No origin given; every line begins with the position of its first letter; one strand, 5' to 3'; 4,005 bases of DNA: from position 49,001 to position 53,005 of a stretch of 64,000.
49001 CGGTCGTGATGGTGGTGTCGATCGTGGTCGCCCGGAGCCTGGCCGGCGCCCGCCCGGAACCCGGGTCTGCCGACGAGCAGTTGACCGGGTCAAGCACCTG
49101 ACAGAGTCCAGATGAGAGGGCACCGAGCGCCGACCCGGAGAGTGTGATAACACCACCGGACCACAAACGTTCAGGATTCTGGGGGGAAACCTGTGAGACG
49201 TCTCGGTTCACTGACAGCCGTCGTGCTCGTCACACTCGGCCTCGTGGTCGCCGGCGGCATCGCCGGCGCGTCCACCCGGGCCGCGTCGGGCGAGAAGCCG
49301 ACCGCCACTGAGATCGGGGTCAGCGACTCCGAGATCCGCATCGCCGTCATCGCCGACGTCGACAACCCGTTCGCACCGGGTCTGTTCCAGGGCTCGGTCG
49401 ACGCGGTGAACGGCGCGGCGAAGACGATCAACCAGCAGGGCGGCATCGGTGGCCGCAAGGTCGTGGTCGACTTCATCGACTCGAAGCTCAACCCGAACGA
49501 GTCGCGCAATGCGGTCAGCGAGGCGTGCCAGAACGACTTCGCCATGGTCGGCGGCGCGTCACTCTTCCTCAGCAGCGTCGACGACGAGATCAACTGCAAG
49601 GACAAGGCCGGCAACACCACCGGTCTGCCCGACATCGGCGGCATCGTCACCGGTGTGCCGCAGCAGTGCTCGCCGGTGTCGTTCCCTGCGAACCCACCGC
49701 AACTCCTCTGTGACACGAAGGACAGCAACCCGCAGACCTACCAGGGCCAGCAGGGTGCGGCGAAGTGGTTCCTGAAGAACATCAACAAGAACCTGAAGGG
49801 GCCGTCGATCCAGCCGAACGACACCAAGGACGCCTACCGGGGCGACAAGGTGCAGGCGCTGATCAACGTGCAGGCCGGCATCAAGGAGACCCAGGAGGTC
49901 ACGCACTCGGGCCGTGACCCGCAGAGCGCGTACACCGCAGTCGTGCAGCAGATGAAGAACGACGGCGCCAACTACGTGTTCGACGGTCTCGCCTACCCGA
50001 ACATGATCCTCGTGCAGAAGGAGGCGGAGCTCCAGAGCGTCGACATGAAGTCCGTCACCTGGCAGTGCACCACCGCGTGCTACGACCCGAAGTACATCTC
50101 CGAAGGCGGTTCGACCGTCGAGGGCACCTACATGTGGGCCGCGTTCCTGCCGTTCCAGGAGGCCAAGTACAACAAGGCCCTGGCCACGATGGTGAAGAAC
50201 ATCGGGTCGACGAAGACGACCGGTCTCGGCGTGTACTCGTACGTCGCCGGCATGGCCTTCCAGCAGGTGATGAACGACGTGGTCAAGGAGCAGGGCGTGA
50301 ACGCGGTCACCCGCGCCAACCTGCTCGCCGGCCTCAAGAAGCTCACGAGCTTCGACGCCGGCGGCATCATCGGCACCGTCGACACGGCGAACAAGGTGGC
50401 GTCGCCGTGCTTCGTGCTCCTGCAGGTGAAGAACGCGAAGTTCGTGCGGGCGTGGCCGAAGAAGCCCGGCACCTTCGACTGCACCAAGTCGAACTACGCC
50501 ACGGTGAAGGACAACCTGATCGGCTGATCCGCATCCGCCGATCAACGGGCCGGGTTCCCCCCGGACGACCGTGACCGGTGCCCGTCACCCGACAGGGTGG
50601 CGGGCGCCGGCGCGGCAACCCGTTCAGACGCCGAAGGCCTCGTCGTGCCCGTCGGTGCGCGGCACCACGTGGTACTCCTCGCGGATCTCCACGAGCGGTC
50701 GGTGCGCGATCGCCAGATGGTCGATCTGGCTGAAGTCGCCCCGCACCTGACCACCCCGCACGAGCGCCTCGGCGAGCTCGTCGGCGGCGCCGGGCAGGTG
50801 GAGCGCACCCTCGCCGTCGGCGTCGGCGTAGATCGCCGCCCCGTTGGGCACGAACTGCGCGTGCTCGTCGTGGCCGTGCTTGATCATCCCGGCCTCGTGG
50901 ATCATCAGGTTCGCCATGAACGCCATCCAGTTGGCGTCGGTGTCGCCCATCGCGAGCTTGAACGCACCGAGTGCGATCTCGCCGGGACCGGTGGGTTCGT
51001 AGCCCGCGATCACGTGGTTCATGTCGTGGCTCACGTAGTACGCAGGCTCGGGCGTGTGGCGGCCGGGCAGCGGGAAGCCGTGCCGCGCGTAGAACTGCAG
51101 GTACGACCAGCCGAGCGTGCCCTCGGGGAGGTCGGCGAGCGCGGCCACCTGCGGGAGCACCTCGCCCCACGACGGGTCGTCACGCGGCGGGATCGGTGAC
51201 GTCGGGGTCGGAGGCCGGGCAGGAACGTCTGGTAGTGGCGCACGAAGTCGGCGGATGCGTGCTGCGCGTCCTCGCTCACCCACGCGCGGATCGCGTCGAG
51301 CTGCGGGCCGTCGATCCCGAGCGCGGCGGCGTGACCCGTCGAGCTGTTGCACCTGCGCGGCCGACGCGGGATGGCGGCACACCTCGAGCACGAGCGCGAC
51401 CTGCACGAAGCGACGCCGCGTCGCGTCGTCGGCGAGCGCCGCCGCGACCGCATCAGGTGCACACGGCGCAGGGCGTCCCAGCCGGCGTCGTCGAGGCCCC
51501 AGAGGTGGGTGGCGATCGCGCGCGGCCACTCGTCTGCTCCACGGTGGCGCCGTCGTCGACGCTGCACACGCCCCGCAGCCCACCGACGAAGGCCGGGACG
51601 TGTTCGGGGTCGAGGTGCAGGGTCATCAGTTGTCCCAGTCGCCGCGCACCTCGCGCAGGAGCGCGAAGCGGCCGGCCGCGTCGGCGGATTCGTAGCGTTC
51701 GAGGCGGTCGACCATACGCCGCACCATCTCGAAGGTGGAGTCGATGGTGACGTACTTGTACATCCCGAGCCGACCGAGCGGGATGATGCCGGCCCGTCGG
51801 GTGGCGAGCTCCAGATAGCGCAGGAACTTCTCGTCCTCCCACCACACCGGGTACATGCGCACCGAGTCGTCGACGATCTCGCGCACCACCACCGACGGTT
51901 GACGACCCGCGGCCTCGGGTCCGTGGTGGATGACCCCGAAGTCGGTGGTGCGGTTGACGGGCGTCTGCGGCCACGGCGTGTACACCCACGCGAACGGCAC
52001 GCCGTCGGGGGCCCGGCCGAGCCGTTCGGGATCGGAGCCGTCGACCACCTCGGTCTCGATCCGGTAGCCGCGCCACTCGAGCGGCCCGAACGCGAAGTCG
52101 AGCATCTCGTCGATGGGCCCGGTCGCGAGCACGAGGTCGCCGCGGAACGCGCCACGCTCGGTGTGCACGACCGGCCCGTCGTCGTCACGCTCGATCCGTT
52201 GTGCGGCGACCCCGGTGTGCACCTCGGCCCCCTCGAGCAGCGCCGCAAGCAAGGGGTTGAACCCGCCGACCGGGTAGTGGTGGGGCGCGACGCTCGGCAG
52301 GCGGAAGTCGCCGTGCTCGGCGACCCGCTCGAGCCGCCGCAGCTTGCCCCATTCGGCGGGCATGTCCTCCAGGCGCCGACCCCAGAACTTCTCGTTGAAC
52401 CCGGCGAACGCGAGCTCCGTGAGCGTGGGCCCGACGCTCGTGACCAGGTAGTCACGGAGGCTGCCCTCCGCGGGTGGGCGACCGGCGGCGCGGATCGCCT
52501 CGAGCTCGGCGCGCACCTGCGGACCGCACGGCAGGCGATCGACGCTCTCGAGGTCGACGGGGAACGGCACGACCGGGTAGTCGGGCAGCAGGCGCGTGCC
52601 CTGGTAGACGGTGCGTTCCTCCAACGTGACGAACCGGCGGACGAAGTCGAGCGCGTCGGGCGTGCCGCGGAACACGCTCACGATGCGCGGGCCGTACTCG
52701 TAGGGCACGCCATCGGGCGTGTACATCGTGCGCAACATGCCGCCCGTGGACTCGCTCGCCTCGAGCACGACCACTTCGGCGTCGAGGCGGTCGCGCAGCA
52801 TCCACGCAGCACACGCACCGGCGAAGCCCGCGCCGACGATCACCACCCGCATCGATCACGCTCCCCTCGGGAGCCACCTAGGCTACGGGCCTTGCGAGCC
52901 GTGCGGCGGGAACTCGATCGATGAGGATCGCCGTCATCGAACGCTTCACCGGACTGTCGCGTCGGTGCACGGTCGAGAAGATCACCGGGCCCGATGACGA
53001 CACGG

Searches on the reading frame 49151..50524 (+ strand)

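Call 37: search_protein_families(library=pfam, proteins=[window:49151-50524:+], max_evalue=0.01)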
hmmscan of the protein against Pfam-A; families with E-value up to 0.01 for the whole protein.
window:49151-50524:+ (458 aa): 1 family
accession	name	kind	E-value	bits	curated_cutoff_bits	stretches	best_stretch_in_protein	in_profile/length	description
PF13458.12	Peripla_BP_6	-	1.7e-23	84.3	31.7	1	61-428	1-340/343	Periplasmic binding protein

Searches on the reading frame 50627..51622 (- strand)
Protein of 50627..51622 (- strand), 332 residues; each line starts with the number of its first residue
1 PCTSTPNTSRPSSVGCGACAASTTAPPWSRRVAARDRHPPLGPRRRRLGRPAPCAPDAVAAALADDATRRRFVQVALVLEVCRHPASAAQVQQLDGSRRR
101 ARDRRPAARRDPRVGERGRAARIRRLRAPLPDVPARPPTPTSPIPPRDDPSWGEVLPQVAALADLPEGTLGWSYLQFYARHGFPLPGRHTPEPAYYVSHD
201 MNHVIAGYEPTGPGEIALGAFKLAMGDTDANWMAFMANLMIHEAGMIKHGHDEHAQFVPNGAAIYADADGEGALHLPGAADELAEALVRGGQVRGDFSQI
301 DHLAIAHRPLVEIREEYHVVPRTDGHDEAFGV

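Call 37: search_protein_families(library=pfam, proteins=[window:50627-51622:-], max_evalue=0.01)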
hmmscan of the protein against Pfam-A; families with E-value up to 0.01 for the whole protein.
window:50627-51622:- (332 aa): 1 family
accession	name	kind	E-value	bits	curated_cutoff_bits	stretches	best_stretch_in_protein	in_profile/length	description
PF05019.18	Coq4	-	7e-05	22.7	22.9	1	159-234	75-161/221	Coenzyme Q (ubiquinone) biosynthesis protein Coq4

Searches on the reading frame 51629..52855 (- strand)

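Call 37: search_protein_families(library=pfam, proteins=[window:51629-52855:-], max_evalue=0.01)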
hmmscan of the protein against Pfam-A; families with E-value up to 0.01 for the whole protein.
window:51629-52855:- (409 aa): 9 families
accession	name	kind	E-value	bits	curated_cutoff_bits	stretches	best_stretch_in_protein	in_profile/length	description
PF03275.19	GLF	-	4e-14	53.2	26.3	1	150-368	3-203/203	UDP-galactopyranose mutase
PF13450.12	NAD_binding_8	-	6.7e-13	49.2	21.9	1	6-75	1-68/68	NAD(P)-binding Rossmann-like domain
PF01593.30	Amino_oxidase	-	1.3e-11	44.9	19.8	1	11-252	1-260/443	Flavin containing amine oxidoreductase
PF01266.30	DAO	-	2.9e-11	43.9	27.9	2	3-37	1-34/353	FAD dependent oxidoreductase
PF01946.23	Thi4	-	0.00062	19.5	26.2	1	2-39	18-55/235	Thi4 family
PF00890.30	FAD_binding_2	-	0.00071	19.3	20.4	1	4-40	2-37/414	FAD binding domain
PF12831.13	FAD_oxidored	-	0.0014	18.5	27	1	4-41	2-38/416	FAD dependent oxidoreductase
PF07992.20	Pyr_redox_2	-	0.0016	18.3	26.1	1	2-35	1-32/291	Pyridine nucleotide-disulphide oxidoreductase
PF13454.12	NAD_binding_9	-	0.0057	17.1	21.8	0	5-66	1-65/155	FAD-NAD(P)-binding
